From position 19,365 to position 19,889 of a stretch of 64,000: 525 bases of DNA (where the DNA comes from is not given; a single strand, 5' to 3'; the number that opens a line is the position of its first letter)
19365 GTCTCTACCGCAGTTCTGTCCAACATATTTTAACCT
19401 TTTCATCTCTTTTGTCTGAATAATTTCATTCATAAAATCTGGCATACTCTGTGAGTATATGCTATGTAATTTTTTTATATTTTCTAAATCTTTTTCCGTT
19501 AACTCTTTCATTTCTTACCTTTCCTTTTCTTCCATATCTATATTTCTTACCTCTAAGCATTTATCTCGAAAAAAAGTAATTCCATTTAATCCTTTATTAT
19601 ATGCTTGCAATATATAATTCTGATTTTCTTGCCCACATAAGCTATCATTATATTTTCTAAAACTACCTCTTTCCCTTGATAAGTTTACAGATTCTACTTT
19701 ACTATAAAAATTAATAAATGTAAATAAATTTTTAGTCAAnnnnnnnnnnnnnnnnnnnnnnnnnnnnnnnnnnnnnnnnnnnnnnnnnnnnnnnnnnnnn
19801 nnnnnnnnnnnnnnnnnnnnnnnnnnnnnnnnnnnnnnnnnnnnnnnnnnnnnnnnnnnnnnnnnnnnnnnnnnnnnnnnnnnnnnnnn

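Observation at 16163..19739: Tightly coupled operon combining a SAMHD1-type HD protein, a Ham1/ITPase-like protein, a UDG-superfamily protein and RhuM: candidate nucleotide-pool or noncanonical-base surveillance module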

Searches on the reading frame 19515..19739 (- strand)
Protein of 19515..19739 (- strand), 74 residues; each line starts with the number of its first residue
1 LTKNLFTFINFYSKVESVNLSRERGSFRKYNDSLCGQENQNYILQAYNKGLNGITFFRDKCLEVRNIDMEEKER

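Call 3: search_protein_families(library=pfam, proteins=[window:19515-19739:-], max_evalue=0.01)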
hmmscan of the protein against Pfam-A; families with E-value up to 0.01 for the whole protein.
window:19515-19739:- (74 aa): 0 families

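Call 4: search_protein_families(library=padloc, proteins=[window:19515-19739:-], max_evalue=0.01)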
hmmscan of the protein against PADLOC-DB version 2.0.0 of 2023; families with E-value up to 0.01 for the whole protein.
window:19515-19739:- (74 aa): 0 families

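Call 5: search_protein_families(library=ncbifam, proteins=[window:19515-19739:-], max_evalue=0.01)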
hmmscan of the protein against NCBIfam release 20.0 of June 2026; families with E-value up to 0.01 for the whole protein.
window:19515-19739:- (74 aa): 2 families
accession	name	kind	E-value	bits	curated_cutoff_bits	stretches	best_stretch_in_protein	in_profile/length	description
NF006417.0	PRK08665.1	equivalog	1.2e-05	23.8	961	1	2-41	376-415/759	vitamin B12-dependent ribonucleotide reductase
TIGR02504.1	NrdJ_Z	equivalog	2.8e-05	22.9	399.95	0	2-33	379-410/606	adenosylcobalamin-dependent ribonucleoside-diphosphate reductase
